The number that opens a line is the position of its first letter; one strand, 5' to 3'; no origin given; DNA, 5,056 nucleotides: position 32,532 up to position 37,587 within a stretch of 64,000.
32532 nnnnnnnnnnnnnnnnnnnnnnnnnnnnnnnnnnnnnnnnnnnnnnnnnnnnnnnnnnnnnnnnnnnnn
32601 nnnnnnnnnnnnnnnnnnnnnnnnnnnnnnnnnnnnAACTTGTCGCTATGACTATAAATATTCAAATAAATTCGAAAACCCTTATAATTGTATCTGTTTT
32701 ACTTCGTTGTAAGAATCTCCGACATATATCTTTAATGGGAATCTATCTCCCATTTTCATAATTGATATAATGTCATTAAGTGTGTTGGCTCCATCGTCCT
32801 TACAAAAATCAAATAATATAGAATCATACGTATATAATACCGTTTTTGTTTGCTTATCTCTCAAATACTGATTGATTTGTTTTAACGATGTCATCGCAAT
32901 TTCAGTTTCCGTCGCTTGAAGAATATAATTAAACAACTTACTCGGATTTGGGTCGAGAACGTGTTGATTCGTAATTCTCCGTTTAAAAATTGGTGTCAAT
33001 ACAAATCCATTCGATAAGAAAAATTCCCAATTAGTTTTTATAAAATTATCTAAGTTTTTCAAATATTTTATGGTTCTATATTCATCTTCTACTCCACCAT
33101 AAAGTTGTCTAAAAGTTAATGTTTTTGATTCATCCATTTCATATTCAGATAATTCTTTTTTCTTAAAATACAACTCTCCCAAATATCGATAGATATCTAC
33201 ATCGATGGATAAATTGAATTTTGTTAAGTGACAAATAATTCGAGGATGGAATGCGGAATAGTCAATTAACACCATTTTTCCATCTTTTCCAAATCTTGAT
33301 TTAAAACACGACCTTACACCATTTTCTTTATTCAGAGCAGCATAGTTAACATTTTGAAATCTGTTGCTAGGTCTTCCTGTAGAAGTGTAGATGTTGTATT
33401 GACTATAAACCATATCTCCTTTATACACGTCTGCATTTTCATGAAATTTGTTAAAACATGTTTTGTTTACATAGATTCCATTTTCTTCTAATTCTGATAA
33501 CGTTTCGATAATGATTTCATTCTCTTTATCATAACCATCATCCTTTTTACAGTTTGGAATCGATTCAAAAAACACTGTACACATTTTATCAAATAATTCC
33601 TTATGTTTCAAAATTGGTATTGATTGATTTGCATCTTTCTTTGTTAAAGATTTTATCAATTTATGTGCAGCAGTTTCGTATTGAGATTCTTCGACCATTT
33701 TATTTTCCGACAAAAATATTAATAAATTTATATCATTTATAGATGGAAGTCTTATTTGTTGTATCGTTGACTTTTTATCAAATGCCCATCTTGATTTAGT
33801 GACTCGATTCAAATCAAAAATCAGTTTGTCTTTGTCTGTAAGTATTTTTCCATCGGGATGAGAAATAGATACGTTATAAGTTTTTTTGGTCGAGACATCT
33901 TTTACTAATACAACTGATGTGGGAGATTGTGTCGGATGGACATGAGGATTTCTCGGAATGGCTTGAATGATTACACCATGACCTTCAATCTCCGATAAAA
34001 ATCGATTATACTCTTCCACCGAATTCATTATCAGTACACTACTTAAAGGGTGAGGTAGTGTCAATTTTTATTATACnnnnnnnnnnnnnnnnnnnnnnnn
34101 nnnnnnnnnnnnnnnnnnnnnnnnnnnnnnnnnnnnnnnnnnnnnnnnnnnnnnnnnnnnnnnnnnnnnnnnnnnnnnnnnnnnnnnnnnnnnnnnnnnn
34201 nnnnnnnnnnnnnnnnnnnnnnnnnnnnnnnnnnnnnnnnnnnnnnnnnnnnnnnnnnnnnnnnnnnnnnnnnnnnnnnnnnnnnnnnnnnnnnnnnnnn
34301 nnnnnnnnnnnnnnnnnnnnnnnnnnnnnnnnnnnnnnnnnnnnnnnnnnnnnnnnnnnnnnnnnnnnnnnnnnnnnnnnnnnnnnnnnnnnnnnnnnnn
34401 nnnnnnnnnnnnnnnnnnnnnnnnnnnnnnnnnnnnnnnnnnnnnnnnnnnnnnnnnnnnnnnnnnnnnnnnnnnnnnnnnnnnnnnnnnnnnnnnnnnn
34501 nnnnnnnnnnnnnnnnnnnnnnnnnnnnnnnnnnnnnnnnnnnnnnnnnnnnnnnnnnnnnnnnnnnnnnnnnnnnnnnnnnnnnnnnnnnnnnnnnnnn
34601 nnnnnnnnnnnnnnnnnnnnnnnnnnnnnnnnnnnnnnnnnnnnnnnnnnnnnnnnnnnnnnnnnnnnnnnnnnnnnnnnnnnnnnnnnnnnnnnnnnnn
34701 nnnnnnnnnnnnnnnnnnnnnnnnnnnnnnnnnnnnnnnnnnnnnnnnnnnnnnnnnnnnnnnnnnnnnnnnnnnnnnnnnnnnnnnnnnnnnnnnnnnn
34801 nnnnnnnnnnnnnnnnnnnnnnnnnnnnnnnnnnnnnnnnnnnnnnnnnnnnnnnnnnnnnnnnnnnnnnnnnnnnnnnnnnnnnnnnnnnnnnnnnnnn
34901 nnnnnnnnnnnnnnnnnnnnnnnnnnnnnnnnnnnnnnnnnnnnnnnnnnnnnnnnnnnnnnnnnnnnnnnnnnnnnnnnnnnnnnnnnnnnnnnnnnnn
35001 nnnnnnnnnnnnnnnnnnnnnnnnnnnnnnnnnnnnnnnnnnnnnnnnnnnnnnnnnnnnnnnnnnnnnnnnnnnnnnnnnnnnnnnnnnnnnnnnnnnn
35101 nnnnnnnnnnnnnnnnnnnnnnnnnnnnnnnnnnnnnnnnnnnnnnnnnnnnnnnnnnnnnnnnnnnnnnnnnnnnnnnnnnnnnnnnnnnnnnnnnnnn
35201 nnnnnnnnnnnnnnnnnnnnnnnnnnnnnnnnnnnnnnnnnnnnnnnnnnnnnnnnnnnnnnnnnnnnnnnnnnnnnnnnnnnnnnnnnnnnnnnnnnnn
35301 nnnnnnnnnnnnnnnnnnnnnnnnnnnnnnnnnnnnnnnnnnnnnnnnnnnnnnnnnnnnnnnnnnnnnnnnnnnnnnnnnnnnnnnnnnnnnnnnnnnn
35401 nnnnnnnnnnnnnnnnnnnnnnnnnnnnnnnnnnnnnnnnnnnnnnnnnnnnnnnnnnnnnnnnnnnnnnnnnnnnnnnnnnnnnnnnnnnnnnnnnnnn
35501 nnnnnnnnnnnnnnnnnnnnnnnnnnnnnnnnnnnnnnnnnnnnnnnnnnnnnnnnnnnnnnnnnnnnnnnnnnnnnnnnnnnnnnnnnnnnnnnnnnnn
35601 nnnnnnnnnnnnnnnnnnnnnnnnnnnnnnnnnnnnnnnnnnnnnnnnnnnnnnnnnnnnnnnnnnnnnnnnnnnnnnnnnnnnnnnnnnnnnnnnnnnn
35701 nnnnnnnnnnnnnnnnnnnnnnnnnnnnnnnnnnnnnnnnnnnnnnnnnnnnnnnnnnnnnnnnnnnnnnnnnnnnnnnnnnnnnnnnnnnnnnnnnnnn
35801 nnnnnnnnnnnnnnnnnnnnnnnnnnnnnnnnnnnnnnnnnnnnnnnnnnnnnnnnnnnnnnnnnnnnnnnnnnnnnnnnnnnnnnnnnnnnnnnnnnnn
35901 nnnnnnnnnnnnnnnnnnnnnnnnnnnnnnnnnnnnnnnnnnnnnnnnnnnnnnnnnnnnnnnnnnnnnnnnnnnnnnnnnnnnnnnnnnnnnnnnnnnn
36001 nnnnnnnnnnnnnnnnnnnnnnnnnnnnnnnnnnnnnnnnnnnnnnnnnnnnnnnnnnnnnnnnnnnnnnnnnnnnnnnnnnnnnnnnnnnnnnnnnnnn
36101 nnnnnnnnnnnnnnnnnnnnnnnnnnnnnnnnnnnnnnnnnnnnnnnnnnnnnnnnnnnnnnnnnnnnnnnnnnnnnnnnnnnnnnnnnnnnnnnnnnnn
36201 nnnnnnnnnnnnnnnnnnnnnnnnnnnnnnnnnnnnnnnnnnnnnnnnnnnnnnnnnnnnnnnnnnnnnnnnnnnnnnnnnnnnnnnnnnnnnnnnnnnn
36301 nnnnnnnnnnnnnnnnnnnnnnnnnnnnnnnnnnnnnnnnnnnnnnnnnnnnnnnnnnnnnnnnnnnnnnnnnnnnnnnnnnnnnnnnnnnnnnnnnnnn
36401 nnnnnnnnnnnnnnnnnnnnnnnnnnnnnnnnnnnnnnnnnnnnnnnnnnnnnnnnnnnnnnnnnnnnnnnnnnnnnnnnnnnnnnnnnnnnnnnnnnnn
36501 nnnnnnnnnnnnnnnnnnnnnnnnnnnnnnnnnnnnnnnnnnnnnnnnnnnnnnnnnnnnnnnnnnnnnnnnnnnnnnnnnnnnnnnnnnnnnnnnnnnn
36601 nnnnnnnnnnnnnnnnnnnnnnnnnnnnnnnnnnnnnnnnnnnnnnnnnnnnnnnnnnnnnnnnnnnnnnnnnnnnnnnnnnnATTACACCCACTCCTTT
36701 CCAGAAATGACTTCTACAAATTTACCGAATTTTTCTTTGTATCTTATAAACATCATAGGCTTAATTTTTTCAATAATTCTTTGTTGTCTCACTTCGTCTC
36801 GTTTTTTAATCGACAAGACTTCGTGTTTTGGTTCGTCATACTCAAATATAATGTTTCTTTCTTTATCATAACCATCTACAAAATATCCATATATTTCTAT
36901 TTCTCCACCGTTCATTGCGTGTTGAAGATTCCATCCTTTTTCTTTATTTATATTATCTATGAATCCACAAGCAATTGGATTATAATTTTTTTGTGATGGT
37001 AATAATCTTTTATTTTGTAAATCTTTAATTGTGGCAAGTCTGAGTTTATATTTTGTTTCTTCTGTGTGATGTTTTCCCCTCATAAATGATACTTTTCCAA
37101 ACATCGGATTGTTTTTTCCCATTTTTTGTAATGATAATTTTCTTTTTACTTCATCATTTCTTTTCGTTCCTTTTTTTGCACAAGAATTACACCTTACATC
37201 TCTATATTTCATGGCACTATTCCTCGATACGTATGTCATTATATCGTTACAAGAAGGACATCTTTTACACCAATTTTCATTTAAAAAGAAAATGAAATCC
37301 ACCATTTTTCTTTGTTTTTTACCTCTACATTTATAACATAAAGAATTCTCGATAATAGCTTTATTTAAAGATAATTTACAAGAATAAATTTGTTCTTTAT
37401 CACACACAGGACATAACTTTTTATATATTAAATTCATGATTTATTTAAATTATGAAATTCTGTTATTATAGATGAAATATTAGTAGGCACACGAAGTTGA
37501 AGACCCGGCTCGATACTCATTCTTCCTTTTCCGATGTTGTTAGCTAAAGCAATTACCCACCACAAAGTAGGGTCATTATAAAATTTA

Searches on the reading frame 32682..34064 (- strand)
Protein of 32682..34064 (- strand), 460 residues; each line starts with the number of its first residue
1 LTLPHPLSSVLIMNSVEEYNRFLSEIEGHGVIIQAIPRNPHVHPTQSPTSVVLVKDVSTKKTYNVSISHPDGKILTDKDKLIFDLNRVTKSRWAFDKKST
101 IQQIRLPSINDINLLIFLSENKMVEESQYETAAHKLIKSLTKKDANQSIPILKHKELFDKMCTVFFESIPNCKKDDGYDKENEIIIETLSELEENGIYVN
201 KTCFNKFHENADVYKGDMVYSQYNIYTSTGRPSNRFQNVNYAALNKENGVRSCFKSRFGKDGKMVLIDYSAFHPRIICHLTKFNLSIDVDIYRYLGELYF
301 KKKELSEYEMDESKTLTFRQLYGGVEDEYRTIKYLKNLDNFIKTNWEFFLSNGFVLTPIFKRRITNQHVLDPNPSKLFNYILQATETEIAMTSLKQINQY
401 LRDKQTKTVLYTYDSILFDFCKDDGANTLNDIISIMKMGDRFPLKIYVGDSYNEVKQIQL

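Call 17: search_protein_families(library=phrogs, proteins=[window:32682-34064:-], max_evalue=0.001)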
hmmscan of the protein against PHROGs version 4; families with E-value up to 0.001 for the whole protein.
window:32682-34064:- (460 aa): 3 families
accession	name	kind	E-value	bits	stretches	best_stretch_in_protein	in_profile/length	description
phrog_17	-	DNA, RNA and nucleotide metabolism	9.9e-15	54.6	1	209-455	954-1233/1445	DNA polymerase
phrog_2573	-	DNA, RNA and nucleotide metabolism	6.1e-06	26.6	0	249-283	4-38/336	DNA polymerase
phrog_10285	-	DNA, RNA and nucleotide metabolism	0.00043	20.4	0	236-299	32-90/321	DNA polymerase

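Call 82: search_protein_families(library=pfam, proteins=[window:32682-34064:-], max_evalue=0.001)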
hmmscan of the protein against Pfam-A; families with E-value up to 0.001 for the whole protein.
window:32682-34064:- (460 aa): 0 families

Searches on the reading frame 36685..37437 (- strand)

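Call 32: search_protein_families(library=pfam, proteins=[window:36685-37437:-], max_evalue=0.001)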
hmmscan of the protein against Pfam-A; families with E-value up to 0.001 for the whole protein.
window:36685-37437:- (250 aa): 1 family
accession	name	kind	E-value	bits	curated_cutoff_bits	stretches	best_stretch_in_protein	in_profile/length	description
PF07460.16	NUMOD3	-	1.9e-09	37.7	20.4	1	94-116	5-27/37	NUMOD3 motif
